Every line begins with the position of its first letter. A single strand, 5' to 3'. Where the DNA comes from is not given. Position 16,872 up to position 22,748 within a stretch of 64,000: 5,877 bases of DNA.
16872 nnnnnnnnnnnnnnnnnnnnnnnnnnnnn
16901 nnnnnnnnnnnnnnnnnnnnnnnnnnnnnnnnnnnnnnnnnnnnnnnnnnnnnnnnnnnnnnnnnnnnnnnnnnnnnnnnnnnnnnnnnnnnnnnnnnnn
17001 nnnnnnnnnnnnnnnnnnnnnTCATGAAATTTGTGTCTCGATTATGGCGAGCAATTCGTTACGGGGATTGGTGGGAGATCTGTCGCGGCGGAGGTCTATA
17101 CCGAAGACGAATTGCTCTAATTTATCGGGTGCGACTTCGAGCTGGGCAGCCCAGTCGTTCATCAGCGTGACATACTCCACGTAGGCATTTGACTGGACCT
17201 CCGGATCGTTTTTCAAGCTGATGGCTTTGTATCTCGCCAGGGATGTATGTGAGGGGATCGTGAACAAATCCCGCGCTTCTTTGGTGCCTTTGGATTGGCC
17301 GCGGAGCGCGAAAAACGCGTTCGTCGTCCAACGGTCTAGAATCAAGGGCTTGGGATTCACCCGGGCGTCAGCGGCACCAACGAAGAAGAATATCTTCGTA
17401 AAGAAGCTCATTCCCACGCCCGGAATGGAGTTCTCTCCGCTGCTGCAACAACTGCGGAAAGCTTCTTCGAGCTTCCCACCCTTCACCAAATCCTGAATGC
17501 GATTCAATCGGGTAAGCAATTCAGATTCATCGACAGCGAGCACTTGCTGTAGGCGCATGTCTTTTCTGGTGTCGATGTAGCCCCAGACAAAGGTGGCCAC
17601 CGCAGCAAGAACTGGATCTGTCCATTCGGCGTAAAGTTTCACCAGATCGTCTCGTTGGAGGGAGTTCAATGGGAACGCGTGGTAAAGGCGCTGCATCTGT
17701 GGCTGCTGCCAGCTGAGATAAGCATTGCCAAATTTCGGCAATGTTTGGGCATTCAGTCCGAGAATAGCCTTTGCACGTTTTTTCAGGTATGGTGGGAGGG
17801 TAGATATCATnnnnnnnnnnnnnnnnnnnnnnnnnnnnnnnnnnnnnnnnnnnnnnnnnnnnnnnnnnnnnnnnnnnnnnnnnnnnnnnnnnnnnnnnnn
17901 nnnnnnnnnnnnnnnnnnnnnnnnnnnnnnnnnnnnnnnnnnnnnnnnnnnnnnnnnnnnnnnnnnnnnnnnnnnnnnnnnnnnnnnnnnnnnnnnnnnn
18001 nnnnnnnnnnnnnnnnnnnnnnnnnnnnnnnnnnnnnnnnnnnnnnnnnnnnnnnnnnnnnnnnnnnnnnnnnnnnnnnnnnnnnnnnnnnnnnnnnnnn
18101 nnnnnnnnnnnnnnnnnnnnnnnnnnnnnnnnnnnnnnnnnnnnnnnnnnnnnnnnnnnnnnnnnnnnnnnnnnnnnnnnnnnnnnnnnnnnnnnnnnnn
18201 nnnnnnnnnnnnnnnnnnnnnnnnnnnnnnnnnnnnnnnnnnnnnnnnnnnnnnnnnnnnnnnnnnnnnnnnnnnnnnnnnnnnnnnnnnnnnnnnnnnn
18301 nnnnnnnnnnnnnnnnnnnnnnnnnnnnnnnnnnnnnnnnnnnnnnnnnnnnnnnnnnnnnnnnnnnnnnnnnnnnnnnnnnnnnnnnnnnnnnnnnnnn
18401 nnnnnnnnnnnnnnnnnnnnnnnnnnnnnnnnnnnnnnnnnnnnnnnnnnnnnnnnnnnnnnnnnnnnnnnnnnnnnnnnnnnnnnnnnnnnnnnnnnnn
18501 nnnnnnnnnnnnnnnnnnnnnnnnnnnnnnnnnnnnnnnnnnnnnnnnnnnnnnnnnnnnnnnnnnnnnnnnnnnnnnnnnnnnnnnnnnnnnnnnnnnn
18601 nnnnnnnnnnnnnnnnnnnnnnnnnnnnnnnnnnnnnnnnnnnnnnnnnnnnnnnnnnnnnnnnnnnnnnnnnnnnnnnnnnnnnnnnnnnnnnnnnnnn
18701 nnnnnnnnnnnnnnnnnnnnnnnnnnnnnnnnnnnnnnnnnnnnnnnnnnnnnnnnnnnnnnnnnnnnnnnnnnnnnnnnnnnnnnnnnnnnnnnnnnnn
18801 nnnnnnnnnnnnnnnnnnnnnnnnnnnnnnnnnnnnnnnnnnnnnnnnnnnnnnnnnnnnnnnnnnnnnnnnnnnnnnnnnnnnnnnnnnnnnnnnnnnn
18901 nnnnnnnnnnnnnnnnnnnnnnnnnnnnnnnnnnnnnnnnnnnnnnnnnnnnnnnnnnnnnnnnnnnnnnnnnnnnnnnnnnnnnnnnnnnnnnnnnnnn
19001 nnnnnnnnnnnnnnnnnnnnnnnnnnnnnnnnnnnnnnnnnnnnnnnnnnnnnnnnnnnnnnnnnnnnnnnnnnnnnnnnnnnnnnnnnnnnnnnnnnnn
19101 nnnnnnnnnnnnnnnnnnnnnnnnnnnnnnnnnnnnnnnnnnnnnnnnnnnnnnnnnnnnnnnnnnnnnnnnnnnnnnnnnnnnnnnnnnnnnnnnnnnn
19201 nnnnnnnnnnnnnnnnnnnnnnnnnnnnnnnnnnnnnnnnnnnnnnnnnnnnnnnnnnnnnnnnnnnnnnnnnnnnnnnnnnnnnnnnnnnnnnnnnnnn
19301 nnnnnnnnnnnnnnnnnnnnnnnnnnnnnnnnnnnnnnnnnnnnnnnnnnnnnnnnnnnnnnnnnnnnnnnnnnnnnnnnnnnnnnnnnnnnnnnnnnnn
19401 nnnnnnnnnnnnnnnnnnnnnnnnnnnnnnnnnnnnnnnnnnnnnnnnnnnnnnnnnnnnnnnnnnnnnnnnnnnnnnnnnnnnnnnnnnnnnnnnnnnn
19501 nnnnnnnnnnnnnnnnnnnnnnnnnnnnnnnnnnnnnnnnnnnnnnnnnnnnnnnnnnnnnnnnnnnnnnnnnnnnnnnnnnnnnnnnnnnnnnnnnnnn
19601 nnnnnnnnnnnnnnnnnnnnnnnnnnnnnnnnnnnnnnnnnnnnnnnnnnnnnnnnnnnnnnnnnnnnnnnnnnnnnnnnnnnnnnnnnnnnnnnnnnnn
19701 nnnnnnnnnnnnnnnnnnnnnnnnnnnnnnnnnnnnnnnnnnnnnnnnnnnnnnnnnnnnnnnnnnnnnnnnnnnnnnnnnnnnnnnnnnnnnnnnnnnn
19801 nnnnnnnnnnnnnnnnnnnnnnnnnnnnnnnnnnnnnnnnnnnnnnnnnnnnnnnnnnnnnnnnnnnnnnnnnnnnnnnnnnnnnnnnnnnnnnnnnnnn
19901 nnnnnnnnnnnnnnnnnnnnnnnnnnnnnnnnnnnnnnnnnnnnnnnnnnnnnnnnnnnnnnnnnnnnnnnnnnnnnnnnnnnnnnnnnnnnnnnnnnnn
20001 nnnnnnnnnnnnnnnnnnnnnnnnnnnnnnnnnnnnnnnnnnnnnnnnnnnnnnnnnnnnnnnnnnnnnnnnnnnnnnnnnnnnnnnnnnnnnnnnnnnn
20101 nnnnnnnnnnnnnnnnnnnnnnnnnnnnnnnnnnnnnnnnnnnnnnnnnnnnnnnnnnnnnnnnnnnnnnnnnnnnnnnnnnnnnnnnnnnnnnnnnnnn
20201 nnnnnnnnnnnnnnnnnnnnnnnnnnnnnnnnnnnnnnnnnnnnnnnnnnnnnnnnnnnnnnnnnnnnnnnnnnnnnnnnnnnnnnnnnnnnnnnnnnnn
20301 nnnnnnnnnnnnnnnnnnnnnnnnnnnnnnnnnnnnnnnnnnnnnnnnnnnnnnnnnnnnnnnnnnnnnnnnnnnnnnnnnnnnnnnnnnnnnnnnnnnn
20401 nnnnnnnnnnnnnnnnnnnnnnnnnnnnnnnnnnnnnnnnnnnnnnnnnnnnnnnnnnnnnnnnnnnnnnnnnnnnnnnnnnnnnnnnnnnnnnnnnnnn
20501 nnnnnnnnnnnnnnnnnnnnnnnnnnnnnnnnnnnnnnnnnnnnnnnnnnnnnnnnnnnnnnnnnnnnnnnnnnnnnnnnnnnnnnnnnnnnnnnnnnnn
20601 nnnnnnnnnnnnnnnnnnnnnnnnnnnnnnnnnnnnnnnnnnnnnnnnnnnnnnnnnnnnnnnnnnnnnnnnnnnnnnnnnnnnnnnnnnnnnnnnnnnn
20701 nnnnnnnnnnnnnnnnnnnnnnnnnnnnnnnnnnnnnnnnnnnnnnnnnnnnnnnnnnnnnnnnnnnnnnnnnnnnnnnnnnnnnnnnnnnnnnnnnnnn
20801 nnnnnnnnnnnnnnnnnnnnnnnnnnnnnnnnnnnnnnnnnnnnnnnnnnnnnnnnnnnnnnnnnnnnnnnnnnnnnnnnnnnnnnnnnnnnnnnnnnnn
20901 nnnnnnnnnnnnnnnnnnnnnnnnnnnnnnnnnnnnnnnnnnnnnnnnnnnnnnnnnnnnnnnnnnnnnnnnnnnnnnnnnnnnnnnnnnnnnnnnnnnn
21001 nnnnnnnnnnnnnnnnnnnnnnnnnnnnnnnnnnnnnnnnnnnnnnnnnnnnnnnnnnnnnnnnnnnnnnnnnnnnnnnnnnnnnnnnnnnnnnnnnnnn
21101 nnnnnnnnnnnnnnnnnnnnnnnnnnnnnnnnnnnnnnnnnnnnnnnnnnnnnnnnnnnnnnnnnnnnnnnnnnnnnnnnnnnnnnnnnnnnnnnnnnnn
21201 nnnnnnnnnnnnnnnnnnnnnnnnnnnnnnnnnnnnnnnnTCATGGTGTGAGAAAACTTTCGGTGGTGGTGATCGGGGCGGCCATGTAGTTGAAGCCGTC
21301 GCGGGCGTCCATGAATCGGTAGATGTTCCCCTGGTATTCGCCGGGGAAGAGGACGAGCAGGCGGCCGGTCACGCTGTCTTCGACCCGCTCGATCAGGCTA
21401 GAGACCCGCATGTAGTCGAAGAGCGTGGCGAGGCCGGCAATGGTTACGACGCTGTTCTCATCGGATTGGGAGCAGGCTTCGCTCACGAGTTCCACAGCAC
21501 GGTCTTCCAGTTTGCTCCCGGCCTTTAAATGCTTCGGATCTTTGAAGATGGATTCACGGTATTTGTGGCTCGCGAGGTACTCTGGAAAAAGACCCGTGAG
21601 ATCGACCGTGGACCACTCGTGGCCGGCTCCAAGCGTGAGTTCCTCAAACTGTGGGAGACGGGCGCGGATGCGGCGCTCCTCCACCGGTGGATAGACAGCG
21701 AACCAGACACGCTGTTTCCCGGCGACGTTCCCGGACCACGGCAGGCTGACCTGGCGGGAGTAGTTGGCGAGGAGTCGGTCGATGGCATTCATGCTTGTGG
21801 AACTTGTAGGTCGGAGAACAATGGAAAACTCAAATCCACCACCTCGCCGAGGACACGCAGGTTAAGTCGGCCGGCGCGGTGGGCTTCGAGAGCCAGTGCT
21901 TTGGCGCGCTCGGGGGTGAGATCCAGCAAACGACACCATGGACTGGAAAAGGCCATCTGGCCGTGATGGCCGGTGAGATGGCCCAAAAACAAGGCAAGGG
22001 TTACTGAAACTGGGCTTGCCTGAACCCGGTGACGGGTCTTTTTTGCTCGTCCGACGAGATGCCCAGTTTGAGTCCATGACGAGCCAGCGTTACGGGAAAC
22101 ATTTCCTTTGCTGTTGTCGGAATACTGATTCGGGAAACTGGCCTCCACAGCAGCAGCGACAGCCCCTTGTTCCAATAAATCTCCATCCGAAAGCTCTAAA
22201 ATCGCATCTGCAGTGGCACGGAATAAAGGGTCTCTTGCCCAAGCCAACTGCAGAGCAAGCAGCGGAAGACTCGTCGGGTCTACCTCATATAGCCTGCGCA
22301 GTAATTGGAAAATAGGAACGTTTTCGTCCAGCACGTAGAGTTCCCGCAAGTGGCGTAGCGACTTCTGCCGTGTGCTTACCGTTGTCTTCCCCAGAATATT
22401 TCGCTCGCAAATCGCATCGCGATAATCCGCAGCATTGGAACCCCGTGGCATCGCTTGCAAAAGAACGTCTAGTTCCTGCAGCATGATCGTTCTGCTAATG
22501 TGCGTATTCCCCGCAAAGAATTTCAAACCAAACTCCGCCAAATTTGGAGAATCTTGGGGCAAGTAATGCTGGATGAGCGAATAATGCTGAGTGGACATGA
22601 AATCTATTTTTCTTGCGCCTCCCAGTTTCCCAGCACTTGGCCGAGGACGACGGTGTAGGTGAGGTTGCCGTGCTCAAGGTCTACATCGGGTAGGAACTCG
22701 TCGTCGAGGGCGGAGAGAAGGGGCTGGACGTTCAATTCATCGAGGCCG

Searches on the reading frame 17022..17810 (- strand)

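Call 4: search_protein_families(library=pfam, proteins=[window:17022-17810:-], max_evalue=0.01)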
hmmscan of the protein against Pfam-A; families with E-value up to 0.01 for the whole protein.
window:17022-17810:- (262 aa): 1 family
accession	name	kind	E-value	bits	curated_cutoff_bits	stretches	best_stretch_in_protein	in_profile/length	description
PF21790.3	OGG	-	1.5e-30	106.8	27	1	35-236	22-201/201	Putative 8-oxoguanine DNA glycosylase OGG-like protein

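Call 5: search_protein_families(library=padloc, proteins=[window:17022-17810:-], max_evalue=0.01)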
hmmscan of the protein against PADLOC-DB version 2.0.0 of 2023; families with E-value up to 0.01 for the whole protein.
window:17022-17810:- (262 aa): 0 families

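Call 38: search_protein_families(library=ncbifam, proteins=[window:17022-17810:-], max_evalue=0.00001)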
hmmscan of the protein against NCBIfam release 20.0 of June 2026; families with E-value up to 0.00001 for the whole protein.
window:17022-17810:- (262 aa): 0 families

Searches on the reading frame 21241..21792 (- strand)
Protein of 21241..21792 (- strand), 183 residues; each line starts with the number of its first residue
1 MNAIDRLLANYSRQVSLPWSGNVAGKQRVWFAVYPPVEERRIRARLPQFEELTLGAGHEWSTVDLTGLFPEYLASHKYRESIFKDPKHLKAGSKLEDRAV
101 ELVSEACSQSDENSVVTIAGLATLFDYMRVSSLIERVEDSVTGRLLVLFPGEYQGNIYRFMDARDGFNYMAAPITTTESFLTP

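Call 4: search_protein_families(library=pfam, proteins=[window:21241-21792:-], max_evalue=0.01)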
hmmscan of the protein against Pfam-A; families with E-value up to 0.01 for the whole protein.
window:21241-21792:- (183 aa): 1 family
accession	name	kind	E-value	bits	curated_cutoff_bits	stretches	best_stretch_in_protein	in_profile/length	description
PF08747.16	BrxB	-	8.9e-08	32.7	26.8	1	88-169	37-118/124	BREX protein BrxB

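Call 5: search_protein_families(library=padloc, proteins=[window:21241-21792:-], max_evalue=0.01)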
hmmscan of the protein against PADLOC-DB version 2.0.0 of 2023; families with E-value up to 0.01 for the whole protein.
window:21241-21792:- (183 aa): 7 families
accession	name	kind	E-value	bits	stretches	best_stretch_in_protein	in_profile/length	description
PDLC02469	BrxB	-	2.6e-59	198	1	1-178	1-182/184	BrxB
PDLC02463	BrxB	-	6.3e-07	27.7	1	30-171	34-186/193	BrxB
PDLC02462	BrxB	-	5.4e-06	24.5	1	115-165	137-189/202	BrxB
PDLC02459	BrxB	-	0.0013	16.5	0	109-161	136-189/203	BrxB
PDLC02466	BrxB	-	0.0023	15.9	1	113-168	121-177/185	BrxB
PDLC02464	BrxB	-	0.0024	16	1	114-162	17-66/79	BrxB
PDLC02467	BrxB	-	0.0051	14.6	0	100-171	107-180/193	BrxB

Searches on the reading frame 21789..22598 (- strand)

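Call 4: search_protein_families(library=pfam, proteins=[window:21789-22598:-], max_evalue=0.01)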
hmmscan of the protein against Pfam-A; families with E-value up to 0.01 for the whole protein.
window:21789-22598:- (269 aa): 0 families

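Call 5: search_protein_families(library=padloc, proteins=[window:21789-22598:-], max_evalue=0.01)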
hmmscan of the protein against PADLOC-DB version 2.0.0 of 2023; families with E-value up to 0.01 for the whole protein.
window:21789-22598:- (269 aa): 3 families
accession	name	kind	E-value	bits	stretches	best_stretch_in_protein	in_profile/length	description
PDLC02450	BrxA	-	3.6e-81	270.3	1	17-261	5-249/259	BrxA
PDLC02453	BrxA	-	5.1e-49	165.7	1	20-261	164-405/421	BrxA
PDLC02455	BrxA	-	5.5e-18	63.4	1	49-259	9-219/226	BrxA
